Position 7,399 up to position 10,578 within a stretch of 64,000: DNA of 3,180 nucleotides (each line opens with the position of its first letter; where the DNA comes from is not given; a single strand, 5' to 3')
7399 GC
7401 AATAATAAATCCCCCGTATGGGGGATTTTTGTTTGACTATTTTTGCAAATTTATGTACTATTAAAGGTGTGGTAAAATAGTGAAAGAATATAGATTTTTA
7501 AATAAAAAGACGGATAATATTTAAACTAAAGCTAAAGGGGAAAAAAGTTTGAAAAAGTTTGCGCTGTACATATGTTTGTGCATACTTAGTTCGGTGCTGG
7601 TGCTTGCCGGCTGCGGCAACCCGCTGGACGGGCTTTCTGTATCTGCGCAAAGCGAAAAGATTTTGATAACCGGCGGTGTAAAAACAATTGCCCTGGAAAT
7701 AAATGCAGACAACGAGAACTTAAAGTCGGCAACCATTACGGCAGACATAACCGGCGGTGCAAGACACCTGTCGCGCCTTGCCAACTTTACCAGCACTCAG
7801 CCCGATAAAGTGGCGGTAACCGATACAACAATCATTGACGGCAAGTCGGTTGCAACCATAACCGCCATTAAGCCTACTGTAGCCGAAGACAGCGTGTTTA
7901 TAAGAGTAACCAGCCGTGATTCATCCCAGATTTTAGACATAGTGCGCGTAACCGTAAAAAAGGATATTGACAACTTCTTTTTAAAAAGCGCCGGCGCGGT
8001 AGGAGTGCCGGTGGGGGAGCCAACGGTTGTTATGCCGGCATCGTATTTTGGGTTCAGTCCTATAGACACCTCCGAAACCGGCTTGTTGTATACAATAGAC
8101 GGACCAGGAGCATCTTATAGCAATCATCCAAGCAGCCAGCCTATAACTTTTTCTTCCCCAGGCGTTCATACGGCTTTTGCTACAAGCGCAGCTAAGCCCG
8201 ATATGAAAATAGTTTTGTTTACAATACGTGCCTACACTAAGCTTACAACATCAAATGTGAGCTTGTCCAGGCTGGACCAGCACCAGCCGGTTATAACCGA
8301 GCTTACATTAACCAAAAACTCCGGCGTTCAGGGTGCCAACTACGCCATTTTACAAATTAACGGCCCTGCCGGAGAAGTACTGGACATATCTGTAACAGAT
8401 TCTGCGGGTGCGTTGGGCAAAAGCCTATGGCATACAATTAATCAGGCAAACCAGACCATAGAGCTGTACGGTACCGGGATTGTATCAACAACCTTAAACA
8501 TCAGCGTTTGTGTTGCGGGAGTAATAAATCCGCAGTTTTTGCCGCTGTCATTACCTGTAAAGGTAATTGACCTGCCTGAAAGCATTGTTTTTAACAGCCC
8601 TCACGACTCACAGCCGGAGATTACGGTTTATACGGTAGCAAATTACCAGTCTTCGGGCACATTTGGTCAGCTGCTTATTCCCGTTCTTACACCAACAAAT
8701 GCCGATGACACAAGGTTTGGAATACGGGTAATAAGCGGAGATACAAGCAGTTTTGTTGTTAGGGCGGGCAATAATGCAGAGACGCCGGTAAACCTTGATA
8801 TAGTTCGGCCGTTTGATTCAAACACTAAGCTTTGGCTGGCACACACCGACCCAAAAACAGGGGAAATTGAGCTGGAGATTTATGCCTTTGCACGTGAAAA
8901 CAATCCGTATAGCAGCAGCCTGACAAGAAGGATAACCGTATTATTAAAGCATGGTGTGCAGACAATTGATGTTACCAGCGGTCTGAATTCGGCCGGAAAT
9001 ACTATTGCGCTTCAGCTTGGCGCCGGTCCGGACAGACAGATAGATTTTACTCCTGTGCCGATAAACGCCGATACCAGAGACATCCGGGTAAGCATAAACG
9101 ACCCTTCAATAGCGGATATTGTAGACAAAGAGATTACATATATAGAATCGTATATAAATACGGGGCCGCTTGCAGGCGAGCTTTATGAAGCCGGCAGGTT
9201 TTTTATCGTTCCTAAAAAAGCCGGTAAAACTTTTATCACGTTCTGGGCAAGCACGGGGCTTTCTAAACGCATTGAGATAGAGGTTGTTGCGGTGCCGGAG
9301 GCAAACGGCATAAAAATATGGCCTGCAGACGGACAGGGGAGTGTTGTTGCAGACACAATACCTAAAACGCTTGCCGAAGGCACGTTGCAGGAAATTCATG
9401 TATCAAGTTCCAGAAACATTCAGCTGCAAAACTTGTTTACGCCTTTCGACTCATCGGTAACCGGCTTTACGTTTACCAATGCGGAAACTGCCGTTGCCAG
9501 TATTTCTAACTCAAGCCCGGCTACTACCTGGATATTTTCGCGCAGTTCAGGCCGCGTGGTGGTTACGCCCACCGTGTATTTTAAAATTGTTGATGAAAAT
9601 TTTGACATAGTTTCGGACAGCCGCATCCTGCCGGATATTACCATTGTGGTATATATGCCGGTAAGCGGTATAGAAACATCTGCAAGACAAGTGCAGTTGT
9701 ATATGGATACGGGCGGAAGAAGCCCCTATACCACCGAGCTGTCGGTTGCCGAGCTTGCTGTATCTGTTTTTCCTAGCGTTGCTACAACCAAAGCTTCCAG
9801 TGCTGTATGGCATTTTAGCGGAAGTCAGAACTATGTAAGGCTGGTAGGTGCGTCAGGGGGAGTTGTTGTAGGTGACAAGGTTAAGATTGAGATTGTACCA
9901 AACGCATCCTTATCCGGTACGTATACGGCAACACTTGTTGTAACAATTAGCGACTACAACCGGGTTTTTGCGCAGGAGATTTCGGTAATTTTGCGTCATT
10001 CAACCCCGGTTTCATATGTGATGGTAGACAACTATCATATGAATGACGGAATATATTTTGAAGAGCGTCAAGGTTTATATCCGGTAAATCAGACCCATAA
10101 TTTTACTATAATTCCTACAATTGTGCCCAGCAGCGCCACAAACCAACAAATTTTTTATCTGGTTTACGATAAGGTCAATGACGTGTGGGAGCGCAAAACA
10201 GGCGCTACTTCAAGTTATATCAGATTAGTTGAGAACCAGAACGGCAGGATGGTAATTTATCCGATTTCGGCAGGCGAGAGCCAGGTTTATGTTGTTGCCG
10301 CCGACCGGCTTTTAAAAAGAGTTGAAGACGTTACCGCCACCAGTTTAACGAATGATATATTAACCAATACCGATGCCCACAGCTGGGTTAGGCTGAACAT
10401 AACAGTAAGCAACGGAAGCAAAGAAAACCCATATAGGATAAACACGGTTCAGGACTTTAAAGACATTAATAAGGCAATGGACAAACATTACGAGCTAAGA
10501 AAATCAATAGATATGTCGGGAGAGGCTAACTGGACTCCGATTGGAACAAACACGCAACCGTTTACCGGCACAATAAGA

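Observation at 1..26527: Tandem locus of three giant GLUG-type solenoid envelope proteins (>8,700 codons, 41% of the window)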

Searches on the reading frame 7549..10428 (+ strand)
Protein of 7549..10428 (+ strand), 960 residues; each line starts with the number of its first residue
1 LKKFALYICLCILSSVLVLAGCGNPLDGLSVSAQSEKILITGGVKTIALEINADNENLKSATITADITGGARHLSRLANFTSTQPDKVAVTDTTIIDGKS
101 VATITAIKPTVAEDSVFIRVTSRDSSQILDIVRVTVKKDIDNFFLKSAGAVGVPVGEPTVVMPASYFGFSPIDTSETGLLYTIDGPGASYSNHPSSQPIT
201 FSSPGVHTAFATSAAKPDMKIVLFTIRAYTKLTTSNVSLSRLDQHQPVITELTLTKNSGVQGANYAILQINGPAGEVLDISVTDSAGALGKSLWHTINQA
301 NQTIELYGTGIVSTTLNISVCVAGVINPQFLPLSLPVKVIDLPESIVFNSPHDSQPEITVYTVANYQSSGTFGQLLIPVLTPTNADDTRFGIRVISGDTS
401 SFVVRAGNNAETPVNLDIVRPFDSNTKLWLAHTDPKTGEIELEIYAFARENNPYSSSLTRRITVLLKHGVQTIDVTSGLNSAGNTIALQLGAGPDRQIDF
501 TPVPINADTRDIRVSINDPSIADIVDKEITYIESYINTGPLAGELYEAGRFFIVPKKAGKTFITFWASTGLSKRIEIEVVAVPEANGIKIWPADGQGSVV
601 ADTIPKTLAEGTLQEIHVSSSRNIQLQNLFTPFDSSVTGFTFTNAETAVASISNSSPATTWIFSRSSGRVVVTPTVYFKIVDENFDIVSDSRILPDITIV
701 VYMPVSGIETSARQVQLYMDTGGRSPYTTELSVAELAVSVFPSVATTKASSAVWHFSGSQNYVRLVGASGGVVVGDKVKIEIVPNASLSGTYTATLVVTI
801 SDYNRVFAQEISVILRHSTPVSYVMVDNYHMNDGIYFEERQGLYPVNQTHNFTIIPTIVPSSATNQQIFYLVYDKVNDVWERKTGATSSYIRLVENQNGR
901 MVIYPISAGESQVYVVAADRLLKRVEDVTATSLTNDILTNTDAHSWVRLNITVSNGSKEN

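Call 27: search_protein_families(library=pfam, proteins=[window:7549-10428:+], max_evalue=10)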
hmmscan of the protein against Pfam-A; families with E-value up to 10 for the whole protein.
window:7549-10428:+ (960 aa): 1 family
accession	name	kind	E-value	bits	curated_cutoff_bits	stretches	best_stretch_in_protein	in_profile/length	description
PF13629.12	T2SS-T3SS_pil_N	-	0.021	14.9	23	1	549-579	40-71/72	Pilus formation protein N terminal region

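Call 51: find_homologous_proteins(query=window:7549-10428:+, max_evalue=0.001)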
Query window:7549-10428:+: 8000 candidates shared short words with the query, none scored E <= 0.001.
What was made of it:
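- The N-terminal 940 aa of B has no detectable relatives by word search (call 51).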
